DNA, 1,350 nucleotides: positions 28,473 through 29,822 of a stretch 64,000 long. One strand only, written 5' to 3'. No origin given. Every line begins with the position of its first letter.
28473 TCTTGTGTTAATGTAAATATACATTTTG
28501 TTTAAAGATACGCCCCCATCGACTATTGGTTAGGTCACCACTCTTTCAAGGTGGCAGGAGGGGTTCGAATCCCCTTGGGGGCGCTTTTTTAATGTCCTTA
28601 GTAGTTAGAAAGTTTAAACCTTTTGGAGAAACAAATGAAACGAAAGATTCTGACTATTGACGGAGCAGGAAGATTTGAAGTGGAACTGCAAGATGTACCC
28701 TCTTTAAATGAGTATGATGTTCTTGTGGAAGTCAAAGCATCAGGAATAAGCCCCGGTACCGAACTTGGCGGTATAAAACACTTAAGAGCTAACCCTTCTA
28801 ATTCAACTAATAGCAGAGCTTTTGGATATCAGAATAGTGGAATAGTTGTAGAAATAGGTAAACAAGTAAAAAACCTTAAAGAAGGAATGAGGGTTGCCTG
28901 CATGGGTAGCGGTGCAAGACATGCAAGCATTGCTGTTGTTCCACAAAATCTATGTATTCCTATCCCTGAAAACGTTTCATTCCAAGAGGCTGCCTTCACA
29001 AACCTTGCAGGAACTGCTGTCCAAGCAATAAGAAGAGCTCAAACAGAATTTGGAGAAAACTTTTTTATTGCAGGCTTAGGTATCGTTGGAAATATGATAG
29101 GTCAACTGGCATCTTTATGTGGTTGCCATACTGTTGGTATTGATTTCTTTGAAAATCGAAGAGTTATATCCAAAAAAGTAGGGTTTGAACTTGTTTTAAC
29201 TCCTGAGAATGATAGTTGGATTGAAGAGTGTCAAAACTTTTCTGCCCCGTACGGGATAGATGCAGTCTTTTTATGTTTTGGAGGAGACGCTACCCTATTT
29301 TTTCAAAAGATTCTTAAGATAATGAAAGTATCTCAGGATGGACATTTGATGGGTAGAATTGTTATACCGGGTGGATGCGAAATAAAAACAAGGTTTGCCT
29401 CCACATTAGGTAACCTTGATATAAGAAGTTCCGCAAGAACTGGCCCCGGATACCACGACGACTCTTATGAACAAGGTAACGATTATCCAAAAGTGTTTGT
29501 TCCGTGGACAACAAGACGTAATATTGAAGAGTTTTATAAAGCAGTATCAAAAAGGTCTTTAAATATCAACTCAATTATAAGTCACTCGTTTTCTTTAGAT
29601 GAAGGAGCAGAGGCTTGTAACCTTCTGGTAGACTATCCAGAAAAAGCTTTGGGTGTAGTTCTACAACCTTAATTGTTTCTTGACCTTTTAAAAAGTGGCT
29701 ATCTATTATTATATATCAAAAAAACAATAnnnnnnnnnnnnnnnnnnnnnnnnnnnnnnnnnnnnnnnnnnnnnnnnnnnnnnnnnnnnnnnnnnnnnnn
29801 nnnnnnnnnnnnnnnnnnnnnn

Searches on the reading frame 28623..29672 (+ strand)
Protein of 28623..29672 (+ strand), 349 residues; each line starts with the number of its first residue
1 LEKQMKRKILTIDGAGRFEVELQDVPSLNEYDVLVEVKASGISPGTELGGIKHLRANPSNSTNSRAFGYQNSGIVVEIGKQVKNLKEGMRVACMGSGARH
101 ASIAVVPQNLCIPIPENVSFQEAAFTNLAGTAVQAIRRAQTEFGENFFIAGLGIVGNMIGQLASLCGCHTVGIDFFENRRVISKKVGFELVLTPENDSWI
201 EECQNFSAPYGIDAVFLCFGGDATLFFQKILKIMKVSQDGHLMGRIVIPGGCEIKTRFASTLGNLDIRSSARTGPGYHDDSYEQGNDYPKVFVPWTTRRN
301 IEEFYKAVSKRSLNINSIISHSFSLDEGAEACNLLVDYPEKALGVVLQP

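Call 27: search_protein_families(library=ncbifam, proteins=[window:28623-29672:+], max_evalue=0.00001)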
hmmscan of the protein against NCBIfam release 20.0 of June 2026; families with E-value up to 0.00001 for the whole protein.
window:28623-29672:+ (349 aa): 14 families
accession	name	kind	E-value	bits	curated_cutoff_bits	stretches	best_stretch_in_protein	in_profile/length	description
TIGR02824.1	quinone_pig3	subfamily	2.4e-18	66.2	296.8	1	14-243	11-235/325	putative NAD(P)H quinone oxidoreductase, PIG3 family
TIGR00692.1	tdh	equivalog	1.7e-16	60.2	458.35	1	101-235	120-252/340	L-threonine 3-dehydrogenase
NF003808.0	PRK05396.1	equivalog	9.9e-16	57.5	380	1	100-241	121-260/341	L-threonine 3-dehydrogenase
NF006940.0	PRK09422.1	equivalog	2.7e-11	43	344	1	101-201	118-220/338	alcohol dehydrogenase AdhP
TIGR01751.1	crot-CoA-red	equivalog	2.5e-09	36.3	378.55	0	100-195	142-242/398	crotonyl-CoA carboxylase/reductase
TIGR02825.1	B4_12hDH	equivalog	4.5e-09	36.2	579.85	1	15-236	18-231/327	leukotriene B4 12-hydroxydehydrogenase/15-oxo-prostaglandin 13-reductase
NF041097.1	keto_inos_dh_IolM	equivalog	5.9e-09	35.1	450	0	16-92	38-118/389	scyllo-inosose 3-dehydrogenase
NF008024.0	PRK10754.1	subfamily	7.4e-09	35.1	348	1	65-205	59-203/327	NADPH:quinone reductase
TIGR01202.1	bchC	equivalog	1.3e-08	34.4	291.25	1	19-198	14-197/308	chlorophyll synthesis pathway protein BchC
TIGR02817.1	adh_fam_1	subfamily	3e-08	33.5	284.05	1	20-130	20-128/336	zinc-binding alcohol dehydrogenase family protein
NF007375.0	PRK09880.1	equivalog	3.8e-08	32.5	469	1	102-204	128-230/344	L-idonate 5-dehydrogenase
TIGR03989.1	Rxyl_3153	subfamily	1.3e-07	31.3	440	0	99-207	140-250/370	NDMA-dependent alcohol dehydrogenase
NF007642.0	PRK10309.1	equivalog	1.6e-07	30.9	550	0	100-191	117-209/347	galactitol-1-phosphate 5-dehydrogenase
TIGR03366.1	HpnZ_proposed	hypoth_equivalog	1.6e-06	27.6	328.1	1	93-247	106-256/315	putative phosphonate catabolism associated alcohol dehydrogenase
